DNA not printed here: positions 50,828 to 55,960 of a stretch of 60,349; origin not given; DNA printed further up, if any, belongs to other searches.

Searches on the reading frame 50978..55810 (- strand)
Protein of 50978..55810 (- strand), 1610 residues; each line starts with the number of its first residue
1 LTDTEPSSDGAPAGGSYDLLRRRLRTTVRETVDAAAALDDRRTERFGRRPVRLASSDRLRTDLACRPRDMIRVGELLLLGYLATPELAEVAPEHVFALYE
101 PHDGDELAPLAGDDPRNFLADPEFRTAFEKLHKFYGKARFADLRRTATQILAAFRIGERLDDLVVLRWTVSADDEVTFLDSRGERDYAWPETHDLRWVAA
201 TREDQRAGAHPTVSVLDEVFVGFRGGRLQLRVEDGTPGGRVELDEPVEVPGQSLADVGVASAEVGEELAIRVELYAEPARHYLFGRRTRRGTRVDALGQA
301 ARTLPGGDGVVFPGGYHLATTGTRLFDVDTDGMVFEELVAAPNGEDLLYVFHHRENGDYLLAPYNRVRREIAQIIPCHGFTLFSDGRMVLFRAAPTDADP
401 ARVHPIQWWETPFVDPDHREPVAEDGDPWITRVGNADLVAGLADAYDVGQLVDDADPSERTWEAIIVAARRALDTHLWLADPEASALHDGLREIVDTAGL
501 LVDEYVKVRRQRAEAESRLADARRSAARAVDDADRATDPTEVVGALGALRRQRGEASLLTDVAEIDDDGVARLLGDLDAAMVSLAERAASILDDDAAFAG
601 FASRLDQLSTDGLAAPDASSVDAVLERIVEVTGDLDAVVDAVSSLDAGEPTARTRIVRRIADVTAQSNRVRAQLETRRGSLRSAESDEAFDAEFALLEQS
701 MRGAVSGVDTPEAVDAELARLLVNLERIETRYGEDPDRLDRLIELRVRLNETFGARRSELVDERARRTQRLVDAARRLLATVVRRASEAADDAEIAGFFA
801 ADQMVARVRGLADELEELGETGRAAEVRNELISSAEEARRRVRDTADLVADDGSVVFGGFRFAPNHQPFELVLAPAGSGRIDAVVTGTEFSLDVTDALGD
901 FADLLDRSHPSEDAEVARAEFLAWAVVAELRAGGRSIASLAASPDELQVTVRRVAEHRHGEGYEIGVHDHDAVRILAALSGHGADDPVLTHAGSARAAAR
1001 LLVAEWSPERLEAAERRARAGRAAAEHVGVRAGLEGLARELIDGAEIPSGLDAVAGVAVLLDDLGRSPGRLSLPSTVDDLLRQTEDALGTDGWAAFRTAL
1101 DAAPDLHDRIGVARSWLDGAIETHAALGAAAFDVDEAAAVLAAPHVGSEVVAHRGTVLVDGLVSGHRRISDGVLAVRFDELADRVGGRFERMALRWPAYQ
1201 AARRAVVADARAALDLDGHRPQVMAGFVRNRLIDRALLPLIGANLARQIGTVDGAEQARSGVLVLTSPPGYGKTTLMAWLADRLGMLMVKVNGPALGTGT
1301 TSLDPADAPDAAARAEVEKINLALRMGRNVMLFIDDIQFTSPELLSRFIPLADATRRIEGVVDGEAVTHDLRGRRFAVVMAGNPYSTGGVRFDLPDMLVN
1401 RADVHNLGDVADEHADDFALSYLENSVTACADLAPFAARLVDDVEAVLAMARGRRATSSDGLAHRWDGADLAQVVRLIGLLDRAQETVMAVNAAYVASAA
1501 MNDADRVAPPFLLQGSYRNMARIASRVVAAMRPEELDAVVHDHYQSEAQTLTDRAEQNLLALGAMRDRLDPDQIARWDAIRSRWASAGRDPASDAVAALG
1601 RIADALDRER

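Call 8: search_protein_families(library=pfam, proteins=[window:50978-55810:-], max_evalue=0.01)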
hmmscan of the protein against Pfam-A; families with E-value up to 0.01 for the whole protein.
window:50978-55810:- (1610 aa): 5 families
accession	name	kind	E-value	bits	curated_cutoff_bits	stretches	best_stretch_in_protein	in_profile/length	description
PF12458.13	DUF3686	-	1.2e-132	443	25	1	33-476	4-447/448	ATPase involved in DNA repair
PF25472.1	DUF7902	-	2.7e-17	63.2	26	1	597-678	2-83/85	Domain of unknown function (DUF7902)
PF00004.35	AAA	-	7.6e-05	23.6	21.2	1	1264-1338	2-67/131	ATPase family associated with various cellular activities (AAA)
PF13401.12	AAA_22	-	0.0001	23.1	27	1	1260-1353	5-109/130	AAA domain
PF07728.20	AAA_5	-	0.0049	17.3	22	0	1264-1386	3-125/139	AAA domain (dynein-related subfamily)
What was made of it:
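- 50978..55810 (-): Third gene: a 1610-aa soluble ATPase (DUF3686 + DUF7902 + AAA+), annotated elsewhere as 'DNA repair ATPase'. Pfam (call 8).
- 54383..55714 (-): DUF3686 region (aa 33-476): a long N-terminal helix, a beta-propeller-like domain and a helical bundle. Pfam E=1.2e-132 (call 8).
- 53777..54022 (-): DUF7902 (aa 597-678), lying within the unmodelled stretch aa 520-840. That stretch is probably helical or coiled coil. Pfam E=2.7e-17 (call 8).
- On Pfam DUF3686/DUF7902 proteins ('DNA repair ATPase'): DUF7902 63.2 bits (cut-off 26) (call 8).
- On MoxR / AAA_5 clade of AAA+ ATPases: AAA_5 scores 17.3 bits against a cut-off of 22 in the window protein (call 8).
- Closest known: MoxR-type AAA+ remodellers with adaptor partners. 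Different: Pfam AAA_5 is below its cut-off in this protein (call 8).
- Checked: It matches Pfam DUF3686 over aa 33-476 (E=1.2e-132) and DUF7902 over aa 597-678 (E=2.7e-17) (call 8).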

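Call 9: search_protein_families(library=ncbifam, proteins=[window:50978-55810:-], max_evalue=0.01)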
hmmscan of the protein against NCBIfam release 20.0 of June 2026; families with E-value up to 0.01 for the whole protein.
window:50978-55810:- (1610 aa): 1 family
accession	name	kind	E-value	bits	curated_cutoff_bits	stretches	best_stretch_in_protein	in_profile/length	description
NF000868.0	PRK00080.1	equivalog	0.0051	15.8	282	0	1220-1296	20-87/330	Holliday junction branch migration DNA helicase RuvB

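Call 10: search_protein_families(library=padloc, proteins=[window:50978-55810:-], max_evalue=0.01)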
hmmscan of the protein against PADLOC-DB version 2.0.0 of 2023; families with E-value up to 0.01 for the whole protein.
window:50978-55810:- (1610 aa): 0 families
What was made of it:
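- None of the three proteins hits PADLOC (call 10).
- Tried and rejected: PADLOC scan of all three proteins: no hit (call 10).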

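Call 11: search_solved_structures(query=window:50978-55810:-, max_evalue=0.01)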
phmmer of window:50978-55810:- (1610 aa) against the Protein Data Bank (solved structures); distinct sequences matched with E-value up to 0.01: 0.
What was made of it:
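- Tried and rejected: PDB sequence search with the single protein found nothing (call 11).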

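Call 13: find_homologous_proteins(query=window:50978-55810:-, max_evalue=0.00001)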
Query window:50978-55810:- (1610 aa): 290 proteins with E <= 0.00001 among 8000 candidates; the best 120 are listed.
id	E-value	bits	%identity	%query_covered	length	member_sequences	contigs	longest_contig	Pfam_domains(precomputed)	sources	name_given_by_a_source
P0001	0.0e+0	3479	100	100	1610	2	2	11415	PF12458.14,PF25472.2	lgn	-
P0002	0.0e+0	2600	77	100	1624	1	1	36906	PF12458.14,PF25472.2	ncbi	-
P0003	0.0e+0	2380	70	100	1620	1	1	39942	PF12458.14,PF00004.36,PF25472.2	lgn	-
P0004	0.0e+0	2355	69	100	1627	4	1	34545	PF12458.14,PF25472.2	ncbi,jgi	-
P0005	0.0e+0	2333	69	99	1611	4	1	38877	PF12458.14,PF25472.2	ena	-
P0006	0.0e+0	2279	68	99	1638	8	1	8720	PF12458.14,PF25472.2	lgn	-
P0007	0.0e+0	2178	65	100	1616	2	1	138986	PF12458.14,PF00004.36,PF25472.2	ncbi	ncbi:MAG: DNA repair ATPase [Actinomycetota bacterium]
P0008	0.0e+0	2157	64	99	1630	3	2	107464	PF12458.14,PF25472.2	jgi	-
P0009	0.0e+0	2153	64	100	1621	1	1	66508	PF12458.14,PF00004.36,PF07728.21,PF25472.2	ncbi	ncbi:MAG: DNA repair ATPase [Actinomycetota bacterium]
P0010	0.0e+0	2125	64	100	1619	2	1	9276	PF12458.14,PF00004.36,PF25472.2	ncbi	ncbi:MAG: DNA repair ATPase [Actinomycetota bacterium]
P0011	0.0e+0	2027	61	99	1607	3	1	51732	PF12458.14,PF00004.36,PF07728.21,PF25472.2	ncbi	-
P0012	0.0e+0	1939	59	100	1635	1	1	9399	PF12458.14,PF25472.2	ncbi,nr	ncbi:MAG: DNA repair ATPase [Actinomycetia bacterium]|nr:DNA repair ATPase [Actinomycetes bacterium]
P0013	0.0e+0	1927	58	100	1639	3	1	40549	PF12458.14,PF00004.36,PF25472.2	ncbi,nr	ncbi:MAG: AAA family ATPase [Actinomycetia bacterium]|nr:AAA family ATPase [Actinomycetes bacterium]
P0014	0.0e+0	1785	56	99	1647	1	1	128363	PF12458.14,PF25472.2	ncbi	-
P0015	0.0e+0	1770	54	100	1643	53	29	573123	PF12458.14,PF00004.36,PF13401.13,PF25472.2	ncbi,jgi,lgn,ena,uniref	ncbi:MAG: DNA repair ATPase [Acidimicrobiales bacterium]|uniref:DNA repair ATPase n=1 Tax=uncultured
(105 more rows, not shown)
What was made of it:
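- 50978..55810 (-): Full-length homologues at 38-77% identity (call 13).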

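Call 16: find_related_loci(query=A1, collection=genome_contigs, flank=10000)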
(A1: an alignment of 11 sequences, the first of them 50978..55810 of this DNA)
Query A1 (1610 aa) in genome_contigs; peptide patterns used: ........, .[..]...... (x = any residue, [..] = any of these).
600 stretches matched a pattern (row limit reached: there are more); 568 encode a relative of the query (tblastn E <= 1e-3); the best 80 are kept; 80 distinct loci.
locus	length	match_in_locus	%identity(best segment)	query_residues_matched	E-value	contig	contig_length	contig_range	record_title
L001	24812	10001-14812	58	6-1608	0e+0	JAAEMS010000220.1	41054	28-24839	MAG: Actinomycetes bacterium isolate Bse_12 BseG_CONTIG906258, whole genome shotgun sequence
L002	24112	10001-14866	54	1-1608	0e+0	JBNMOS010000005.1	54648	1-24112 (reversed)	MAG: Ilumatobacter sp. isolate 3300055726_36 Ga0535650_0000513, whole genome shotgun sequence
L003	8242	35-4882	52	14-1608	0e+0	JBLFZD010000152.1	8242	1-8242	MAG: Ilumatobacter sp. isolate 3300053784_11 Ga0535638_0013883, whole genome shotgun sequence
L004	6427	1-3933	52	310-1608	0e+0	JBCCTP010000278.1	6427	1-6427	MAG: Actinomycetota bacterium isolate P01_D01_bin.83 k141_657058_length_6427_cov_28.0000, whole genome shotgun sequence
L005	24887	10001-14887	42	15-1607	0e+0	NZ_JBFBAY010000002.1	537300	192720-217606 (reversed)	Micromonospora sp. NPDC051196 NPDC051196_28_C8.ctg-0002, whole genome shotgun sequence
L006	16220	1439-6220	42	16-1604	0e+0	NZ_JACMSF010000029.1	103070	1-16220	Streptomyces cupreus strain PSKA01 29, whole genome shotgun sequence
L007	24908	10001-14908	41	15-1604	0e+0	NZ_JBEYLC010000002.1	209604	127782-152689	Nocardiopsis sp. NPDC006832 NPDC006832_295_A7.ctg-0002, whole genome shotgun sequence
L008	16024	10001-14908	40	15-1604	0e+0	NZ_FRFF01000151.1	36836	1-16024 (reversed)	Nocardiopsis sp. JB363, whole genome shotgun sequence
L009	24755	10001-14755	41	7-1604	0e+0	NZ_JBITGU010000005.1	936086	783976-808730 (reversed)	Nonomuraea sp. NPDC050556 NPDC050556_347_A3.ctg-0005, whole genome shotgun sequence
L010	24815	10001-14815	41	15-1604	0e+0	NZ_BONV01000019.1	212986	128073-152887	Planotetraspora kaengkrachanensis strain NBRC 104272 sequence19, whole genome shotgun sequence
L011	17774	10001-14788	42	5-1604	0e+0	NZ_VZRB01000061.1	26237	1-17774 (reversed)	Streptomyces luteolifulvus strain HIT-DPA4 Scaffold61, whole genome shotgun sequence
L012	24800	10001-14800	41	16-1604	0e+0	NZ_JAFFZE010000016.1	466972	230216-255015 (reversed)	Actinophytocola gossypii strain S1-96 Scaffold8_1, whole genome shotgun sequence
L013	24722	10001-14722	43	17-1601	0e+0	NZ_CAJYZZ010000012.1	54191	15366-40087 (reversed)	Streptomyces coriariae strain CMB-FB, whole genome shotgun sequence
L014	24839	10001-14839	41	15-1604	0e+0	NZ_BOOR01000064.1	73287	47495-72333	Planotetraspora thailandica strain NBRC 104271 sequence064, whole genome shotgun sequence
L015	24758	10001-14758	41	15-1604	0e+0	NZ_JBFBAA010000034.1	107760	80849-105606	Actinoplanes sp. NPDC051470 NPDC051470_295_C1.ctg-0034, whole genome shotgun sequence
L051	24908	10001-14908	38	8-1610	0e+0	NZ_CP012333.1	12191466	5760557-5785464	Labilithrix luteola strain DSM 27648 chromosome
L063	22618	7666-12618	34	2-1610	0e+0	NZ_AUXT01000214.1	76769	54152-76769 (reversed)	Pseudoalteromonas luteoviolacea NCIMB 1942 contig_88, whole genome shotgun sequence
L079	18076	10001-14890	39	14-1610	0e+0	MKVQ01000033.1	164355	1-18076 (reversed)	MAG: Myxococcales bacterium 68-20 scnpilot_expt_750_bf_scaffold_299, whole genome shotgun sequence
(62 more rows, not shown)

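Call 19: search_solved_structures(query=A1, max_evalue=1, show_alignments=2)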
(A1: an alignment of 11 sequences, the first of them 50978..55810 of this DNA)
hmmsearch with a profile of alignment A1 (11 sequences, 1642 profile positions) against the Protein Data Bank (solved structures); distinct sequences matched with E-value up to 1: 43.
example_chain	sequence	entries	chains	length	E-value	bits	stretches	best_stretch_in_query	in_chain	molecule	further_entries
9bji_A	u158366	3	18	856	0.0034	17.8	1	1284-1317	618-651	Nuclear valosin-containing protein-like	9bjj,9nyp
1ixr_C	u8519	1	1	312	0.0036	17.8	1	1283-1317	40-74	RuvB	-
1ixs_B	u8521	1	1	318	0.0037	17.7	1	1283-1317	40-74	RuvB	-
8efv_D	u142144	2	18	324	0.0039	17.7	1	1283-1317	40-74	Holliday junction ATP-dependent DNA helicase RuvB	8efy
1hqc_A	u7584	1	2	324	0.0039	17.7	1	1283-1317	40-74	RUVB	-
9dx3_A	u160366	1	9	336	0.011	16.2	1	1283-1319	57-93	Holliday junction branch migration complex subunit RuvB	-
9dx4_A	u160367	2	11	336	0.012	16.1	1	1283-1318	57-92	Holliday junction branch migration complex subunit RuvB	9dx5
7swl_A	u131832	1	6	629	0.03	14.7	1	1251-1317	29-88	Rix7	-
2x8a_A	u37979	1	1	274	0.03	14.7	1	1284-1317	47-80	NUCLEAR VALOSIN-CONTAINING PROTEIN-LIKE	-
7pbl_A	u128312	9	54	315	0.04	14.3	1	1285-1319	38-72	Holliday junction ATP-dependent DNA helicase RuvB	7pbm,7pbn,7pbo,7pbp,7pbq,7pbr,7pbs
7t3i_A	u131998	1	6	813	0.044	14.2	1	1251-1317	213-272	Rix7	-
6mat_A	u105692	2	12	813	0.045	14.2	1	1251-1317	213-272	Rix7 mutant | Rix7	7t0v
6ef2_K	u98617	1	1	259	0.053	13.9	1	1254-1316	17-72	26S proteasome regulatory subunit 6B homolog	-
6ef0_K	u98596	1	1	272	0.057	13.8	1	1254-1316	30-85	26S proteasome regulatory subunit 6B homolog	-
6ef1_K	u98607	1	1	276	0.058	13.8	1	1254-1316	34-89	26S proteasome regulatory subunit 6B homolog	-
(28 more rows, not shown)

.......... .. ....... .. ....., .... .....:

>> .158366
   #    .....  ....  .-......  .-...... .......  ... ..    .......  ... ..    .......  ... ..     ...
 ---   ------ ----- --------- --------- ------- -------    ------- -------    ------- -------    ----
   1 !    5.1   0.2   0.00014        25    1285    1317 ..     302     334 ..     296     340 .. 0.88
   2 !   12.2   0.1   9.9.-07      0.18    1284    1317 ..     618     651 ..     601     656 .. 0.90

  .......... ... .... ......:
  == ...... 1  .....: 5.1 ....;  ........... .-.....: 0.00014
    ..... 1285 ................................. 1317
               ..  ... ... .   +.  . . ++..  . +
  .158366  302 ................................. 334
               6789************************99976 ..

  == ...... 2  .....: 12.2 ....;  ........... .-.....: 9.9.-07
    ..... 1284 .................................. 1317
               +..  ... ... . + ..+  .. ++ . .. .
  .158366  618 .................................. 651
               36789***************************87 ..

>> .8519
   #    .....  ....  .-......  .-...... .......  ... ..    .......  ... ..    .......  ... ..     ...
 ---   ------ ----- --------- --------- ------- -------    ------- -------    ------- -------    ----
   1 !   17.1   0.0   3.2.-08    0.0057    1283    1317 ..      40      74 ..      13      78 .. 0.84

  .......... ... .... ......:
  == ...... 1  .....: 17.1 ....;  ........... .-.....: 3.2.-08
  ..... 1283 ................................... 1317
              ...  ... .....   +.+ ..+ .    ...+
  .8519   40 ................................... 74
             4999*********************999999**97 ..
